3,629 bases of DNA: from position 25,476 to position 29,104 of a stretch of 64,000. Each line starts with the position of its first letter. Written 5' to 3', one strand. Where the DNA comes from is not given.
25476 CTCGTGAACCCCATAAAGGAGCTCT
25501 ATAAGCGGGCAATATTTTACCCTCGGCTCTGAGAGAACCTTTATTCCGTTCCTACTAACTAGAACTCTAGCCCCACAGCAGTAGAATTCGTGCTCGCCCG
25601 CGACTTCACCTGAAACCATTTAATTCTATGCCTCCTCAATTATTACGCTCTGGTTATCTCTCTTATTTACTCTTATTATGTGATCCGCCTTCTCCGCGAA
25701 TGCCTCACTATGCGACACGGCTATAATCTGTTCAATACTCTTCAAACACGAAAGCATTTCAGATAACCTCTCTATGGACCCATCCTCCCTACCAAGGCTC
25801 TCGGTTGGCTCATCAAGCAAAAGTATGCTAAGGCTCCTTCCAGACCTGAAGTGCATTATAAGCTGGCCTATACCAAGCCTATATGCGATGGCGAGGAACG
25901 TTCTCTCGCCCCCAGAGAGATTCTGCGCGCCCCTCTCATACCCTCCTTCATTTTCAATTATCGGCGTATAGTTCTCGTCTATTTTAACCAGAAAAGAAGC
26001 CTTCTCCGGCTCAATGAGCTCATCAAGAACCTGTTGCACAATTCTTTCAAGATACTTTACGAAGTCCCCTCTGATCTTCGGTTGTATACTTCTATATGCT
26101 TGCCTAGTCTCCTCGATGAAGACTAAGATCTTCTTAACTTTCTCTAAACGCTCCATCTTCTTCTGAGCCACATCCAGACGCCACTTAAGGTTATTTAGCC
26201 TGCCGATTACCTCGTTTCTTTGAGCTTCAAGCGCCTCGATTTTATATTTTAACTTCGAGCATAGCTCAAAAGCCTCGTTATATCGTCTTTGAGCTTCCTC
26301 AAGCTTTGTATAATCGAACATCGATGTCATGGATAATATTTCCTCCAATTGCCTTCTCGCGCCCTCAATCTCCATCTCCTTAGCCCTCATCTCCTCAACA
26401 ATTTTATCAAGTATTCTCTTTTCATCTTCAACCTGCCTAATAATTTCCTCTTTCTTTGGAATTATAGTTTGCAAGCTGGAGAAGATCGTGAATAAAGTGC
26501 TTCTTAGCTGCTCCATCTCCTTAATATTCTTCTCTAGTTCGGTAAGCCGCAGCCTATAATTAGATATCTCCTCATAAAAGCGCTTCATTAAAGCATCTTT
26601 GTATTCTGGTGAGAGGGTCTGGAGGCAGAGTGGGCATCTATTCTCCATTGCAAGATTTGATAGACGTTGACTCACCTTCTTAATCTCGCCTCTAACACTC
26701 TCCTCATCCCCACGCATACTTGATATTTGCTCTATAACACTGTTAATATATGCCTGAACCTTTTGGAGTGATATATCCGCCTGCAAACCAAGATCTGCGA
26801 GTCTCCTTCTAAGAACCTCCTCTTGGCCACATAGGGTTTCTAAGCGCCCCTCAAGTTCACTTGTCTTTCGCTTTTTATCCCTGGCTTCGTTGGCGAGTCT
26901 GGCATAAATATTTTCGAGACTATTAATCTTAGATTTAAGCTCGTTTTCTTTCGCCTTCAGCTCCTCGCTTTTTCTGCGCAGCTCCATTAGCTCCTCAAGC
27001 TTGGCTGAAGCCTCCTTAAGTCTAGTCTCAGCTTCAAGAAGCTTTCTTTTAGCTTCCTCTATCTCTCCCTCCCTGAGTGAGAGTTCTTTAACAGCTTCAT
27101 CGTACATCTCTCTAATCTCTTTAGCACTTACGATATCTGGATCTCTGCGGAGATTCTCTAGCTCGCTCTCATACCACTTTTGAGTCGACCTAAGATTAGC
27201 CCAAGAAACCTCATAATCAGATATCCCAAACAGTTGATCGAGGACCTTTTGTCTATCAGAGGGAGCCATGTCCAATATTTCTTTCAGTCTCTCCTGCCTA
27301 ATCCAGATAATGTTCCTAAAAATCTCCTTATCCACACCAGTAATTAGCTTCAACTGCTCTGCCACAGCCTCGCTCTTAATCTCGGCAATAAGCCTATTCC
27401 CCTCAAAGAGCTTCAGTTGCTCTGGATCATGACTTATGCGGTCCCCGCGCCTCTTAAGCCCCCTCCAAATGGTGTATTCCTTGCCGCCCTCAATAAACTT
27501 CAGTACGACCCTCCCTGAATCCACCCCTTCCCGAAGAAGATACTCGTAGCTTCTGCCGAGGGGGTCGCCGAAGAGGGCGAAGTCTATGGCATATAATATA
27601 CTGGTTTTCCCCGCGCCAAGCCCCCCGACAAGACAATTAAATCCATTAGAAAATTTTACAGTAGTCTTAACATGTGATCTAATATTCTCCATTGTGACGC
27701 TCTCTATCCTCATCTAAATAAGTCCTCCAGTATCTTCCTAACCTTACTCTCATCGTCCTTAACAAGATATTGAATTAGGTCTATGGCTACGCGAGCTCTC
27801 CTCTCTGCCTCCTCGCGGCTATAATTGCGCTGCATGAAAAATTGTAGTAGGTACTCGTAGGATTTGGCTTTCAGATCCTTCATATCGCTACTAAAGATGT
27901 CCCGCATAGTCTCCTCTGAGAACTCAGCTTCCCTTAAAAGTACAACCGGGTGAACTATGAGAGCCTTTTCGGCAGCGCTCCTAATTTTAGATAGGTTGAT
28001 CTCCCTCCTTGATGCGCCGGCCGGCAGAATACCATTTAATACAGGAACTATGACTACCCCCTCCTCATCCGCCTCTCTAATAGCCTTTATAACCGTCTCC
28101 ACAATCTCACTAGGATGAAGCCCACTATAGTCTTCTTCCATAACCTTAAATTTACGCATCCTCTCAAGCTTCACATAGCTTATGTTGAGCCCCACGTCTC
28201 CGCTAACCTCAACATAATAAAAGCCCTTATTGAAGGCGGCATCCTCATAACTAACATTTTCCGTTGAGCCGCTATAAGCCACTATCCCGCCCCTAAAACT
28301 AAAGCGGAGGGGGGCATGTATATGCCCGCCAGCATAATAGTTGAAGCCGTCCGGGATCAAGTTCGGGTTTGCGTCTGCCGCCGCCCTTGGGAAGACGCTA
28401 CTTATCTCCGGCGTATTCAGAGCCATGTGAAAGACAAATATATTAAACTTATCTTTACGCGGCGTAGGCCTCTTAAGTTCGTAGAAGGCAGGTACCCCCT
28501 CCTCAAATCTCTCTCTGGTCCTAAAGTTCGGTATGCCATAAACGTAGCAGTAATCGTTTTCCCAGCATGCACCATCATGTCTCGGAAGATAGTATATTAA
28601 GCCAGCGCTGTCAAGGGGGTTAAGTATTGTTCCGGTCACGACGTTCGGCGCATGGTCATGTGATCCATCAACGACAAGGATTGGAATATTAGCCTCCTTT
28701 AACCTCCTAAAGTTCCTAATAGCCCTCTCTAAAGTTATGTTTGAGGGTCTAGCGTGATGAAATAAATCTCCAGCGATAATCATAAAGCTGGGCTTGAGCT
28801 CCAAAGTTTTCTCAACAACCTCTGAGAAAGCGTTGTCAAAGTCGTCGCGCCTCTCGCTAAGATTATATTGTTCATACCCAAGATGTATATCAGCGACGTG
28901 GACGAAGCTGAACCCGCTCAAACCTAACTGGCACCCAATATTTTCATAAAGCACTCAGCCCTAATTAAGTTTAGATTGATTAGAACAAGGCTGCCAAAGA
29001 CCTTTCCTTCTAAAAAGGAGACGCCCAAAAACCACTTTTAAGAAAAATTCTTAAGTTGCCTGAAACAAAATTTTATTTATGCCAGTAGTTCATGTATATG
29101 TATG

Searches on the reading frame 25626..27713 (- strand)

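Call 87: search_protein_families(library=pfam, proteins=[window:25626-27713:-], max_evalue=0.00001)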
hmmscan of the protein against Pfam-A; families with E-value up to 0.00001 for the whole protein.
window:25626-27713:- (695 aa): 4 families
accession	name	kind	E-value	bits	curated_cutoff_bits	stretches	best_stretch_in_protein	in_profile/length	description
PF02463.25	SMC_N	-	1.1e-16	61.4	40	2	388-688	56-217/220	RecF/RecN/SMC N terminal domain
PF13476.12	AAA_23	-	1.4e-13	52.4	27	1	5-266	1-196/201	AAA domain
PF13304.12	AAA_21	-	4.2e-08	34.1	27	0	525-671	172-301/304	AAA domain, putative AbiEii toxin, Type IV TA system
PF13175.12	AAA_15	-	8.5e-07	29.3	32.1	1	1-274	1-184/374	AAA ATPase domain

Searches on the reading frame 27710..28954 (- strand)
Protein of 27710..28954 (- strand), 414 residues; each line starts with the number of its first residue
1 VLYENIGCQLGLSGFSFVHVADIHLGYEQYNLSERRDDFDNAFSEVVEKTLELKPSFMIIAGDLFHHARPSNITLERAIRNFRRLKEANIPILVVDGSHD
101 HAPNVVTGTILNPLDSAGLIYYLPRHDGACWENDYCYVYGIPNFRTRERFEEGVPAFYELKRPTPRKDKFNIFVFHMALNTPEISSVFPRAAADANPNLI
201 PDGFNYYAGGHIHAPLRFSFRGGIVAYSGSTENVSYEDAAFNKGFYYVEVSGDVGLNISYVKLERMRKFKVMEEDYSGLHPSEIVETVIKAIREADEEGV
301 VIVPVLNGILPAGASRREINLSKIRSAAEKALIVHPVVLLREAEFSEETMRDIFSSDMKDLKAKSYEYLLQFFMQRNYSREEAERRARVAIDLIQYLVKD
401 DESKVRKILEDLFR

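Call 87: search_protein_families(library=pfam, proteins=[window:27710-28954:-], max_evalue=0.00001)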
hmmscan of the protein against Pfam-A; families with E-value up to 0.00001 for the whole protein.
window:27710-28954:- (414 aa): 1 family
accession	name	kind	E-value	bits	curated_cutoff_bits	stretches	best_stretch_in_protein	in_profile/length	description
PF00149.33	Metallophos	-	2.8e-12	47.9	21.5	1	16-215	2-191/191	Calcineurin-like phosphoesterase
